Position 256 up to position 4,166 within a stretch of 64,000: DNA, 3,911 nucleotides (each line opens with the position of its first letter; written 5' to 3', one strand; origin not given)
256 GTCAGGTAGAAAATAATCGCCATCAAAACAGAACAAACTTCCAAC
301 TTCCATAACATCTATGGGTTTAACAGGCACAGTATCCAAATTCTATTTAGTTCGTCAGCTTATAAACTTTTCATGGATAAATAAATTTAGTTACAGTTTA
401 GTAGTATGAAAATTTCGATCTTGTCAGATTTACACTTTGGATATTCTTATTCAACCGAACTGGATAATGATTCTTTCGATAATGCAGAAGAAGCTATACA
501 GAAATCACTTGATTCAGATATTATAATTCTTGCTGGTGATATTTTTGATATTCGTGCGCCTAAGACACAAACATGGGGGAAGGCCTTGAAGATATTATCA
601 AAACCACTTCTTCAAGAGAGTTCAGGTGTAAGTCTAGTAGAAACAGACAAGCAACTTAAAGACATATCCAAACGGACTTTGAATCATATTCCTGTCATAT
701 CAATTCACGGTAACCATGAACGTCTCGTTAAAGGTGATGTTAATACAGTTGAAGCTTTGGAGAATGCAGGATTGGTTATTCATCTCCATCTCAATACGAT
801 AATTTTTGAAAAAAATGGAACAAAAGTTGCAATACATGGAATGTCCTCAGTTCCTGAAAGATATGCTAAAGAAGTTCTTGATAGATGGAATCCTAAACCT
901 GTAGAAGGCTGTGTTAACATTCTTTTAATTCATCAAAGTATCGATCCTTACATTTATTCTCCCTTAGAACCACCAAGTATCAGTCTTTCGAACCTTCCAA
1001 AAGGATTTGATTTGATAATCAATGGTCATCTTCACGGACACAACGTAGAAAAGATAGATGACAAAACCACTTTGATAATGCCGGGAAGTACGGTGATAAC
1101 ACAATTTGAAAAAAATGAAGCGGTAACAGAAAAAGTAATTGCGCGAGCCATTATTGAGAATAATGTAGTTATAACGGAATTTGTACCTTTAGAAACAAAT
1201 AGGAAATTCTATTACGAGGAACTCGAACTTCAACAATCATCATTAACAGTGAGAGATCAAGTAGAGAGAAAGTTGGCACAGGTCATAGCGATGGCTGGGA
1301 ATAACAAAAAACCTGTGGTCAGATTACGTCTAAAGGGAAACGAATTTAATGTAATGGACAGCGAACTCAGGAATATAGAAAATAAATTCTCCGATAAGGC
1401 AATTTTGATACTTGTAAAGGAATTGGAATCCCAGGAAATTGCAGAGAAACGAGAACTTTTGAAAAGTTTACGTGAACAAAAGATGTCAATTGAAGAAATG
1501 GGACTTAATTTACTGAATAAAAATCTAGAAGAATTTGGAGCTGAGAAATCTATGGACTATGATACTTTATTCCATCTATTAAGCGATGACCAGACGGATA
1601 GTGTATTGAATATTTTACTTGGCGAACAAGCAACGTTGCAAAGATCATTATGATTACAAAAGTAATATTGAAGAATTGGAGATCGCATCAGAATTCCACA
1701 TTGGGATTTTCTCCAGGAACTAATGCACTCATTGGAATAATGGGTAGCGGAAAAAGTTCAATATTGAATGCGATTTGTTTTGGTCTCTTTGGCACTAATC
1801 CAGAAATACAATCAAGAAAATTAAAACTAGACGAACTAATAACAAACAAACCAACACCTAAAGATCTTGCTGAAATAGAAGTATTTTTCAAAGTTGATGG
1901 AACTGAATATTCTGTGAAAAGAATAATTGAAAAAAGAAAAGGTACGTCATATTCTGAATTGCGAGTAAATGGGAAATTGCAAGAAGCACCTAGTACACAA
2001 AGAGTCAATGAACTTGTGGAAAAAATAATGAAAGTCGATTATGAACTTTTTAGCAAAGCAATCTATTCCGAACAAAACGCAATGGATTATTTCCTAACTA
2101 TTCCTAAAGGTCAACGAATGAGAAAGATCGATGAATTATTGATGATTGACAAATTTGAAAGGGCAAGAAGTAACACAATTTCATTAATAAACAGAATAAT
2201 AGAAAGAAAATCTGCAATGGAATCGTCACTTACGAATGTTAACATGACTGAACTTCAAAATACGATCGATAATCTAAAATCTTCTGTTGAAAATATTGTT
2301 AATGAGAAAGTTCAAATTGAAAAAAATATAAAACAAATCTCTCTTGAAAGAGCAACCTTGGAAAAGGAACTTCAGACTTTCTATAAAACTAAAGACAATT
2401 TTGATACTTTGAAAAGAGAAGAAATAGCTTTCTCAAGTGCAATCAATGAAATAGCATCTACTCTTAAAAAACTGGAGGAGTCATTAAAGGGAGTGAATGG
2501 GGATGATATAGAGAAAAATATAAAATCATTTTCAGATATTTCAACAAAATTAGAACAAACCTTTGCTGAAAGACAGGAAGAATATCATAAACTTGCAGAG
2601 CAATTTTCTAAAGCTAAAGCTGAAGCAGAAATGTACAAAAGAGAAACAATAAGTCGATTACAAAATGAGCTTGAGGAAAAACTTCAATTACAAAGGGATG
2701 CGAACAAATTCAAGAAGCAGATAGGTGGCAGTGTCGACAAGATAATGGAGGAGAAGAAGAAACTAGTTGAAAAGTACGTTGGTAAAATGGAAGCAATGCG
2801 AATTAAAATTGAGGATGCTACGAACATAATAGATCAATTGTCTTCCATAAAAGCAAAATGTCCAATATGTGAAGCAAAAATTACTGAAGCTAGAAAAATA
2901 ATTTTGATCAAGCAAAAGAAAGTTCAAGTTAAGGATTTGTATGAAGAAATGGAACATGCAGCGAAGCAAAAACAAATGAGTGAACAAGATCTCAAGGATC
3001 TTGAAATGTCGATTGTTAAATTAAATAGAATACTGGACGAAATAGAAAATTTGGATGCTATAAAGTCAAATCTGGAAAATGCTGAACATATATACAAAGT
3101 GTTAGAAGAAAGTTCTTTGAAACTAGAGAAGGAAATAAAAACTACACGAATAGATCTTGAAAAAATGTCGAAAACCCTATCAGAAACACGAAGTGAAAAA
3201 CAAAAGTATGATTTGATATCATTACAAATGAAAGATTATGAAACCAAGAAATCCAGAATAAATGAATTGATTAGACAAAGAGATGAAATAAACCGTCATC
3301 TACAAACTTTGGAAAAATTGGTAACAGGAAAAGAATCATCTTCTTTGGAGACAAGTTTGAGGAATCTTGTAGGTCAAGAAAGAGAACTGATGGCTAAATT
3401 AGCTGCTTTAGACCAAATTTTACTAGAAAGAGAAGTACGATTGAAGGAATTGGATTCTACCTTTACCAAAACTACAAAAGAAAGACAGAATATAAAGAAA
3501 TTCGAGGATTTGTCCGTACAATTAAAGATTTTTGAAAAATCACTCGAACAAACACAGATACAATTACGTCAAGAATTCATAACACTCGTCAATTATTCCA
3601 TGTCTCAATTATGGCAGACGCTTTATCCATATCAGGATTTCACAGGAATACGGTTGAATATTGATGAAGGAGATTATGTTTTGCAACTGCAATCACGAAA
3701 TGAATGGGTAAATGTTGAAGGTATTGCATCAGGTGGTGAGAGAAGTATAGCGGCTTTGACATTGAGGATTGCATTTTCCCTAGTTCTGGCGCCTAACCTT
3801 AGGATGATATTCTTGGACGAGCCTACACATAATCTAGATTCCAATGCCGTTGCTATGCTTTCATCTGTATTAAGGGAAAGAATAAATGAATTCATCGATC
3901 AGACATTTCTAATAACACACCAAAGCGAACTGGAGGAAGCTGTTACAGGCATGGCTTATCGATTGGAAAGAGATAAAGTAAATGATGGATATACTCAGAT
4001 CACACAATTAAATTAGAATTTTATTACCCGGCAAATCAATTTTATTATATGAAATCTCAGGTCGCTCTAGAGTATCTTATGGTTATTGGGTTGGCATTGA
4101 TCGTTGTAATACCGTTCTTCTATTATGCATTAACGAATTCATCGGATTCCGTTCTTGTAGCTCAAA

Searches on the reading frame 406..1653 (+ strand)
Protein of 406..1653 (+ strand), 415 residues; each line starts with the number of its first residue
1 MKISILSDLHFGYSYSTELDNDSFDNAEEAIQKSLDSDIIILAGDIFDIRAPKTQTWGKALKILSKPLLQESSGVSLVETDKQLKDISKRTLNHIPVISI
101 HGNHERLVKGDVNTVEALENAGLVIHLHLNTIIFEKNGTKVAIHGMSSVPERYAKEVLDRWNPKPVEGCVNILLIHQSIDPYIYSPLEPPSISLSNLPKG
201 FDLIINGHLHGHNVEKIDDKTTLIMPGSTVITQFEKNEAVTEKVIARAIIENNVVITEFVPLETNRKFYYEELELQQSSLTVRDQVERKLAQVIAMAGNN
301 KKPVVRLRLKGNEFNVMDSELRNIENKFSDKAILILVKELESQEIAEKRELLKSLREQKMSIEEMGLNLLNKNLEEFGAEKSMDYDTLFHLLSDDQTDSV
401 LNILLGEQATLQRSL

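Call 5: search_protein_families(library=pfam, proteins=[window:406-1653:+], max_evalue=0.001)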
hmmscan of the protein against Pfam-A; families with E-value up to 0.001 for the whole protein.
window:406-1653:+ (415 aa): 2 families
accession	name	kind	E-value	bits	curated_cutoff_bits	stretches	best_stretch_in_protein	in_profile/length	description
PF00149.33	Metallophos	-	2.2e-12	48.2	21.5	1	1-211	1-190/191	Calcineurin-like phosphoesterase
PF12850.12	Metallophos_2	-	5.4e-10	39.9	27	0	91-237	49-143/154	Calcineurin-like phosphoesterase superfamily domain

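Call 6: search_protein_families(library=ncbifam, proteins=[window:406-1653:+], max_evalue=0.01)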
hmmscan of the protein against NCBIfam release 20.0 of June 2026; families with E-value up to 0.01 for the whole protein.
window:406-1653:+ (415 aa): 5 families
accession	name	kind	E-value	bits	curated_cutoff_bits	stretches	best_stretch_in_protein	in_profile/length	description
TIGR00583.1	mre11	equivalog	7e-20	71.4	434.6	1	2-279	5-309/405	DNA repair protein (mre11)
NF041031.1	Mre11_Sulfo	equivalog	2.5e-18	66.5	500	1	7-325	6-302/374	DNA double-strand break repair protein Mre11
NF041029.1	Mre11_Pyroc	equivalog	1.4e-14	53.8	600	1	1-229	1-233/438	DNA double-strand break repair protein Mre11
NF041030.1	Mre11_Halo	equivalog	2e-10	40.4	550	1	7-320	8-280/361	DNA double-strand break repair protein Mre11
TIGR00040.1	yfcE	subfamily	5.4e-05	23.3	56.25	0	194-235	98-140/158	YfcE family phosphodiesterase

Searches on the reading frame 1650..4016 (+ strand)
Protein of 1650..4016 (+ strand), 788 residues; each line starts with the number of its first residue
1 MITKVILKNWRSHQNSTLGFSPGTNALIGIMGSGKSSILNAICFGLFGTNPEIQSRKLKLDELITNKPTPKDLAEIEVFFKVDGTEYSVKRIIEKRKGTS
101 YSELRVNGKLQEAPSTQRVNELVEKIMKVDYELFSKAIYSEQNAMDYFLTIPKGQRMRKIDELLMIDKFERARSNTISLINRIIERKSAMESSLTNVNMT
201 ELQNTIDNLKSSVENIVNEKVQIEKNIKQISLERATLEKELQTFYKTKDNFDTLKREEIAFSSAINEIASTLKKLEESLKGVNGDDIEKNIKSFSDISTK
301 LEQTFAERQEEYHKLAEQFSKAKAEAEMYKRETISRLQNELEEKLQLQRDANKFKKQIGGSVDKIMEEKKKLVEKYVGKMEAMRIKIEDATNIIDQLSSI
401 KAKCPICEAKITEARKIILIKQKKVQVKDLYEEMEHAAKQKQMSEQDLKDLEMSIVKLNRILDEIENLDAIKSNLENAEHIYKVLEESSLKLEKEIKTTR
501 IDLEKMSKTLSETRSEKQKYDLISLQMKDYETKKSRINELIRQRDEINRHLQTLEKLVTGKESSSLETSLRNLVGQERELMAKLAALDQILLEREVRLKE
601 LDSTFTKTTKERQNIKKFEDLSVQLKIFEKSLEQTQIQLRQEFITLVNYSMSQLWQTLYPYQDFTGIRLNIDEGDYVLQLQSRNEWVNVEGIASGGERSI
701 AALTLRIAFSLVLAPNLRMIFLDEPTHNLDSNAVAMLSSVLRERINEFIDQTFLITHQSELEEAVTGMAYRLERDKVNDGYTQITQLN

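Call 5: search_protein_families(library=pfam, proteins=[window:1650-4016:+], max_evalue=0.001)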
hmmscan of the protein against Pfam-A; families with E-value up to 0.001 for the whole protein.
window:1650-4016:+ (788 aa): 6 families
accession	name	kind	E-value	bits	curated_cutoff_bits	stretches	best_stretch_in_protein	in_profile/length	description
PF02463.25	SMC_N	-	8.9e-16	58.4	40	1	1-764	1-204/220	RecF/RecN/SMC N terminal domain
PF13476.12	AAA_23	-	9.5e-10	39.9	27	0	4-241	1-200/201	AAA domain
PF13175.12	AAA_15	-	4.9e-07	30.1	32.1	1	1-390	1-285/374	AAA ATPase domain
PF13555.12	AAA_29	-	3.4e-05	23.9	27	1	3-48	2-48/61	P-loop containing region of AAA domain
PF13558.12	SbcC_Walker_B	-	9.1e-05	23.1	27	1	682-742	22-89/90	SbcC/RAD50-like, Walker B motif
PF13304.12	AAA_21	-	0.00043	20.9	27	0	25-56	2-39/304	AAA domain, putative AbiEii toxin, Type IV TA system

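Call 6: search_protein_families(library=ncbifam, proteins=[window:1650-4016:+], max_evalue=0.01)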
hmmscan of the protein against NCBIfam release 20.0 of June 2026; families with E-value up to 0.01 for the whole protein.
window:1650-4016:+ (788 aa): 38 families (the best 25 are shown)
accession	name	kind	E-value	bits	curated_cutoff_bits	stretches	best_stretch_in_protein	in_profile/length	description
NF003034.1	PRK03918.1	equivalog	1.6e-52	178.6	700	3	2-372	3-357/878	DNA double-strand break repair ATPase Rad50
NF053563.1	Rkd4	equivalog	6.3e-39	133.7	860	1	2-733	3-740/747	arcadin-4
NF041035.1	Rad50_Halo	equivalog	1.5e-38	132.8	1000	3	2-174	3-169/883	DNA double-strand break repair ATPase Rad50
NF002572.0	PRK02224.1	equivalog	1.4e-36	126.2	1087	3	2-174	3-169/888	DNA double-strand break repair ATPase Rad50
NF041034.1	Rad50_Sulf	equivalog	2.7e-34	118.2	1000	2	2-399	3-376/872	DNA double-strand break repair ATPase Rad50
NF002244.0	PRK01156.1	equivalog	8.2e-33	113.5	847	2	2-277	3-270/895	DNA double-strand break repair ATPase Rad50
NF045780.1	TrlF_fam_ATP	equivalog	7.1e-17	61.4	350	2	9-394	297-674/944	TrlF family AAA-like ATPase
TIGR00618.1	sbcc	subfamily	1.9e-15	56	478.5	1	3-648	4-658/1043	exonuclease subunit SbcC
NF045487.1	ASRP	equivalog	1.2e-14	53.8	300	3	444-611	105-280/593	archaea-specific SMC-related protein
TIGR02169.1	SMC_prok_A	equivalog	3.1e-12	45.1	729.4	1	2-109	2-116/1165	chromosome segregation protein SMC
NF042955.1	Ppl_antiphage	equivalog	3.3e-08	32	1000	1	12-388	267-624/882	anti-phage protein Ppl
TIGR00606.1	rad50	subfamily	1.3e-06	26.4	453.75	1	201-768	692-1279/1311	DNA repair protein Rad50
TIGR04521.1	ECF_ATPase_2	equivalog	4e-06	26.1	330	1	706-760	152-206/279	energy-coupling factor transporter ATPase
TIGR02211.1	LolD_lipo_ex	equivalog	6.7e-06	25.8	307.75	1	692-765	141-208/221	lipoprotein-releasing ABC transporter ATP-binding protein LolD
TIGR02857.1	CydD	equivalog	1.2e-05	24.5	435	1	705-764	465-522/529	thiol reductant ABC exporter subunit CydD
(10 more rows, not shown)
